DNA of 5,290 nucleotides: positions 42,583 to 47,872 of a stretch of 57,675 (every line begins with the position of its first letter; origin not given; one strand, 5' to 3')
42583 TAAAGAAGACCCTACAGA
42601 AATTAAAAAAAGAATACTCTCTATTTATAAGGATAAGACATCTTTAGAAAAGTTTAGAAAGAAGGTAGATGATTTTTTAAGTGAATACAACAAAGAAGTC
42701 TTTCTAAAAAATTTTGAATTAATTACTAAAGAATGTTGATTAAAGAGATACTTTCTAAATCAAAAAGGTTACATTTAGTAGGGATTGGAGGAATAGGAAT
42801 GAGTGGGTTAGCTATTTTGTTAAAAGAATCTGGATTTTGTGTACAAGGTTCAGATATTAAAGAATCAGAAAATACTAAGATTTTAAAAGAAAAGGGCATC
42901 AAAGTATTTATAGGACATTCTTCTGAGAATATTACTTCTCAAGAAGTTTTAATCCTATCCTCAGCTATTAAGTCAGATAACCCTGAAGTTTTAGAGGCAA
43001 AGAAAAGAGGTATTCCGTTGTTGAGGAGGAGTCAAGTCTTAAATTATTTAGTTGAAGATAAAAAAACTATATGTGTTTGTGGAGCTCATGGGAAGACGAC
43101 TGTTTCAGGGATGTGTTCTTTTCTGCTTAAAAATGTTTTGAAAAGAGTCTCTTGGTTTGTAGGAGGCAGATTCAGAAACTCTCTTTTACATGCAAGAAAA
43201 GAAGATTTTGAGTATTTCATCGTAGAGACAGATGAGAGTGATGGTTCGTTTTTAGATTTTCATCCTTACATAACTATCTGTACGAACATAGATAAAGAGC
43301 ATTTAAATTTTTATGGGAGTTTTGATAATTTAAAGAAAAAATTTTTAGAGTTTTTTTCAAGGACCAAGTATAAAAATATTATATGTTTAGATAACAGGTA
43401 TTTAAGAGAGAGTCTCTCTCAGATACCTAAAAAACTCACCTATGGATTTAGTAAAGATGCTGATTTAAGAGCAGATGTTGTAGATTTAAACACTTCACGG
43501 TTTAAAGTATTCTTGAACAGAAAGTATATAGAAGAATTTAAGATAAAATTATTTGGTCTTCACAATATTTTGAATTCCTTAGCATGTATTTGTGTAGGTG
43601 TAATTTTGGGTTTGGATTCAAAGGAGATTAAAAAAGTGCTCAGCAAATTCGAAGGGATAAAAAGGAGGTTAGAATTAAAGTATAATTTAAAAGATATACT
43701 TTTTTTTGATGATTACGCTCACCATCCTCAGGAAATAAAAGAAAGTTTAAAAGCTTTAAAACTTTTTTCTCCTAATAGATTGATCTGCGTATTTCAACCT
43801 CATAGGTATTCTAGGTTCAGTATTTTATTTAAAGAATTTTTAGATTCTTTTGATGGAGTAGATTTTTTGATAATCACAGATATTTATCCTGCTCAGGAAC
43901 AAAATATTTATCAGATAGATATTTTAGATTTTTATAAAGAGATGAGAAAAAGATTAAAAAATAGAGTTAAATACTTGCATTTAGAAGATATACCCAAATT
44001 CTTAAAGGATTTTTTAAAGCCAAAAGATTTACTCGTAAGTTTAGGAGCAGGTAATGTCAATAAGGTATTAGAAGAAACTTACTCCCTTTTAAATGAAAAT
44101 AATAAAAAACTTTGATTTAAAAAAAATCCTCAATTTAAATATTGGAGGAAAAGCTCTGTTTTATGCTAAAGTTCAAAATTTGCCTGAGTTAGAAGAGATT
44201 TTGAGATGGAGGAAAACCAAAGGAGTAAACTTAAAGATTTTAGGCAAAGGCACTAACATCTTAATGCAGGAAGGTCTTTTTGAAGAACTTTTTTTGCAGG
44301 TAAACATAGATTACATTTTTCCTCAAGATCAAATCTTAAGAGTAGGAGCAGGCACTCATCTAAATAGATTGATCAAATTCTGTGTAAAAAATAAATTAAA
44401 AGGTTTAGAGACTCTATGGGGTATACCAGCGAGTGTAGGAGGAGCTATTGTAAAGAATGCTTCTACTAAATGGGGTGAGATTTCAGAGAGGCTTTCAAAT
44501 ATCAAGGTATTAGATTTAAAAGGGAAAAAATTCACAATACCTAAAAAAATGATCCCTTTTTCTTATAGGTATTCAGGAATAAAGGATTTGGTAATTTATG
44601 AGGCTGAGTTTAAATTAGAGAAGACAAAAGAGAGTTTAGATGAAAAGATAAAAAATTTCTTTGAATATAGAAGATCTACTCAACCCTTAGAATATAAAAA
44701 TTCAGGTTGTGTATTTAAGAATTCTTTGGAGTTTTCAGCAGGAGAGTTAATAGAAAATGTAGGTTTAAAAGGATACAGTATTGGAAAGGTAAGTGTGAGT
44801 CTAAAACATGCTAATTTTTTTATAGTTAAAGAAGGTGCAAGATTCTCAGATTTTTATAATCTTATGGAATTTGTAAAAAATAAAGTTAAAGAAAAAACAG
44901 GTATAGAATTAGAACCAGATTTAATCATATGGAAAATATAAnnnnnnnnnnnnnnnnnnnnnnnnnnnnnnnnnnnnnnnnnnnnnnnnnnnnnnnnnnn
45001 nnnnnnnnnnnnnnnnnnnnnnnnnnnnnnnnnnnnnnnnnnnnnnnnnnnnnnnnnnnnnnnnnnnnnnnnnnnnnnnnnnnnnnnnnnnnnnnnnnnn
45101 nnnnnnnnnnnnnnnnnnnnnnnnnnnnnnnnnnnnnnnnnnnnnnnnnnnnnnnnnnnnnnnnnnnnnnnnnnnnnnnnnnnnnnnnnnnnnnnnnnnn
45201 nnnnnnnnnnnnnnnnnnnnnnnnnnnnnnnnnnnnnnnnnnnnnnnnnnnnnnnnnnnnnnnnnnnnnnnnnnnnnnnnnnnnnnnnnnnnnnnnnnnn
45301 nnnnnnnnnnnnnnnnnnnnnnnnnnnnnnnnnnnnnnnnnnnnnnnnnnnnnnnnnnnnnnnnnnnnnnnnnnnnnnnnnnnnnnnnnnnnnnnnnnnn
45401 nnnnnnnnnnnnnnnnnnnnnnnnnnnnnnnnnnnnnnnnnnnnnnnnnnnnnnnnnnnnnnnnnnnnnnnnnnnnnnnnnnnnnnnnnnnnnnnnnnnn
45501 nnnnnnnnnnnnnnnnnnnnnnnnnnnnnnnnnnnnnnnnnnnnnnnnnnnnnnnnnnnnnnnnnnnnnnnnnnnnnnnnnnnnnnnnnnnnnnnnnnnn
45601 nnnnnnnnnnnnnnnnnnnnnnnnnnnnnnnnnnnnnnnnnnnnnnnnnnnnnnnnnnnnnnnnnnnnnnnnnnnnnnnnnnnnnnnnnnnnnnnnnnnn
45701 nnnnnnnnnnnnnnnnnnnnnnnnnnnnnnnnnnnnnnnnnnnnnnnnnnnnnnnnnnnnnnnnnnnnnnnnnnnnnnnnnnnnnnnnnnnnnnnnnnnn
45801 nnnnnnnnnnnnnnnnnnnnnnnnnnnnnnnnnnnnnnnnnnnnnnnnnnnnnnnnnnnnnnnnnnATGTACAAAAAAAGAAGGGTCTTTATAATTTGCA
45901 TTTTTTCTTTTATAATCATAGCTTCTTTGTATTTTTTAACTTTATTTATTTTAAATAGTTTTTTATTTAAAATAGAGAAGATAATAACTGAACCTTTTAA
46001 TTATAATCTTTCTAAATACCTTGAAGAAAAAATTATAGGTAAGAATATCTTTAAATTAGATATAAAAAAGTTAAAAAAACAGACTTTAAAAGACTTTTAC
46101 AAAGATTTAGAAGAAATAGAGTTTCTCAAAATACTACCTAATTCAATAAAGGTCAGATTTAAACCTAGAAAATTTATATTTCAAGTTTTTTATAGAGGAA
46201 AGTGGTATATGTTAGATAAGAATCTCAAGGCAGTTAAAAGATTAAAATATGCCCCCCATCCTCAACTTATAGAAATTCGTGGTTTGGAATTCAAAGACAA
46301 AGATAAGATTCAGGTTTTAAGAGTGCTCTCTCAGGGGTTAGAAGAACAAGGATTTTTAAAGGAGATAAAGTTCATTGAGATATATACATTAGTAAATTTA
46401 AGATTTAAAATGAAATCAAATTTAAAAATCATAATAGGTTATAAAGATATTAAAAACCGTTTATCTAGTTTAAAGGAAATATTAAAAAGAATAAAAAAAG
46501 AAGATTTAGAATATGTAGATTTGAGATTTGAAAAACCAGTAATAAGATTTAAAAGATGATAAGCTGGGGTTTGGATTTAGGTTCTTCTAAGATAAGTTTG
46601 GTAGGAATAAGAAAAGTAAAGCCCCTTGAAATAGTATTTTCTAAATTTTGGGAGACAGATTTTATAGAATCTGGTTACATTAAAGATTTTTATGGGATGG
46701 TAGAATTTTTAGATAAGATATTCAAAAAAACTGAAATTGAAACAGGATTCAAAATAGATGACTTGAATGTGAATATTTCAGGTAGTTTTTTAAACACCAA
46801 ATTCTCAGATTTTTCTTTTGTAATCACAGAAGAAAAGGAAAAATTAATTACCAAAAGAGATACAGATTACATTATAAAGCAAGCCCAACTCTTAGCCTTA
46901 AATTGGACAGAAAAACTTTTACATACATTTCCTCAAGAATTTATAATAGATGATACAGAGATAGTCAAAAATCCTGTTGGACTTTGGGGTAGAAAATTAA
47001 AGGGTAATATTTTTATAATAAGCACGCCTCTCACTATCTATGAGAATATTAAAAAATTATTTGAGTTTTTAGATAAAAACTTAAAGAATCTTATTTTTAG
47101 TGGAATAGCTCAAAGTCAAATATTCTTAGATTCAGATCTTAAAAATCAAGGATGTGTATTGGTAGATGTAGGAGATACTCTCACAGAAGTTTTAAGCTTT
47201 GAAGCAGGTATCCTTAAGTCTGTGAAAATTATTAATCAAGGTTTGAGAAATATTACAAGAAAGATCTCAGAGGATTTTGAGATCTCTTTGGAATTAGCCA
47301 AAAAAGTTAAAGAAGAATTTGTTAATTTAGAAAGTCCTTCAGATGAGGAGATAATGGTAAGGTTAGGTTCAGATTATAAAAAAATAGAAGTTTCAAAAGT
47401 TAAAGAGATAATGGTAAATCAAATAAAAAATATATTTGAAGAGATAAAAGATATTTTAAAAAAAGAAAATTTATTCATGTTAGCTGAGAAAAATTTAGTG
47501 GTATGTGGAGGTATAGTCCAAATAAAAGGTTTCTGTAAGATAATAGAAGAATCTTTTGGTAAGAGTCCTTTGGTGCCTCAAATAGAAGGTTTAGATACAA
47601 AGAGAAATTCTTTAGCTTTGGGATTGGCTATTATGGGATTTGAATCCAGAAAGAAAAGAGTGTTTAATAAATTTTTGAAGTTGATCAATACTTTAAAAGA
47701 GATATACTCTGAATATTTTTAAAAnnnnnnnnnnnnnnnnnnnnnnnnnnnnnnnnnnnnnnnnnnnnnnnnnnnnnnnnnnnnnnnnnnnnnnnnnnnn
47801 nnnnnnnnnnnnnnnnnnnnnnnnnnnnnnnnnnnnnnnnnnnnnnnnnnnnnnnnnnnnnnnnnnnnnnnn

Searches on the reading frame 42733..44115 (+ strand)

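Call 48: search_protein_families(library=pfam, proteins=[window:42733-44115:+], max_evalue=0.00001)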
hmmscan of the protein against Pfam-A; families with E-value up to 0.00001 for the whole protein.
window:42733-44115:+ (460 aa): 3 families
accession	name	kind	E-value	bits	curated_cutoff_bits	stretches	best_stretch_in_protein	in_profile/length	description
PF01225.30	Mur_ligase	-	2.1e-26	92.6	21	1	13-109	2-93/95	Mur ligase family, catalytic domain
PF08245.18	Mur_ligase_M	-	3.8e-23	82.9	24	1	115-288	1-199/200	Mur ligase middle domain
PF02875.26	Mur_ligase_C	-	1.2e-12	49.2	28.4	1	311-440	1-127/127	Mur ligase, glutamate ligase domain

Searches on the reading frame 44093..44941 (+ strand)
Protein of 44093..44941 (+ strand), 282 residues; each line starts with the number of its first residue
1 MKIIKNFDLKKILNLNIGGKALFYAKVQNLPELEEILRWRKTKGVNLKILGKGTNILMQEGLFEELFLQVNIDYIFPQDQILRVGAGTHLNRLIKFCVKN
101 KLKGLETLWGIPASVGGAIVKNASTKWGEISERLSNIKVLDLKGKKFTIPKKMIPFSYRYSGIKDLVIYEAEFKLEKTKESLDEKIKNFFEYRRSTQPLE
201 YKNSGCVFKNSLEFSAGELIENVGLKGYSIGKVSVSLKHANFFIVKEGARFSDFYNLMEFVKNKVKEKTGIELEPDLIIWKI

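Call 48: search_protein_families(library=pfam, proteins=[window:44093-44941:+], max_evalue=0.00001)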
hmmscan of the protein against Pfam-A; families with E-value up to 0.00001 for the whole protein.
window:44093-44941:+ (282 aa): 2 families
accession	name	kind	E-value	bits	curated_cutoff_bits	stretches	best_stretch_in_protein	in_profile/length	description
PF02873.21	MurB_C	-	1.9e-28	99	27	1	183-277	3-96/99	UDP-N-acetylenolpyruvoylglucosamine reductase, C-terminal domain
PF01565.28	FAD_binding_4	-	1.6e-14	54.3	26.4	1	23-145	3-134/139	FAD binding domain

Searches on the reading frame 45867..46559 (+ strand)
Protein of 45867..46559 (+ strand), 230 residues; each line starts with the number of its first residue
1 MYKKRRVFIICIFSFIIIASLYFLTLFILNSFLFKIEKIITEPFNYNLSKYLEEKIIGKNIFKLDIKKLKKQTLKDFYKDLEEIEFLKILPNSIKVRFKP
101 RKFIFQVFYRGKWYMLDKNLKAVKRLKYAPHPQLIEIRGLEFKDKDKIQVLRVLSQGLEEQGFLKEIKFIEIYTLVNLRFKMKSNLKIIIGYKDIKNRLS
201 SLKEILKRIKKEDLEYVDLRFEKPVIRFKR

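Call 48: search_protein_families(library=pfam, proteins=[window:45867-46559:+], max_evalue=0.00001)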
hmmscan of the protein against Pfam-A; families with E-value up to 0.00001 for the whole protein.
window:45867-46559:+ (230 aa): 1 family
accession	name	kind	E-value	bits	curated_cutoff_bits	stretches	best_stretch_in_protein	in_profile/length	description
PF03799.20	FtsQ_DivIB_C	-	6.4e-06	27.4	21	1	111-220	7-114/114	Cell division protein FtsQ/DivIB, C-terminal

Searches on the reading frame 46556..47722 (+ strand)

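Call 48: search_protein_families(library=pfam, proteins=[window:46556-47722:+], max_evalue=0.00001)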
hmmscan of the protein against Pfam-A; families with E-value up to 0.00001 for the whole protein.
window:46556-47722:+ (388 aa): 2 families
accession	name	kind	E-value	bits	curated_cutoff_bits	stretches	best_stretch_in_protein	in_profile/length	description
PF02491.25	SHS2_FTSA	-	1.5e-13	51.3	25.4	1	93-155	16-78/79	SHS2 domain inserted in FTSA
PF14450.12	FtsA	-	6e-11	43.2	31.8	1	201-337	1-106/127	Cell division protein FtsA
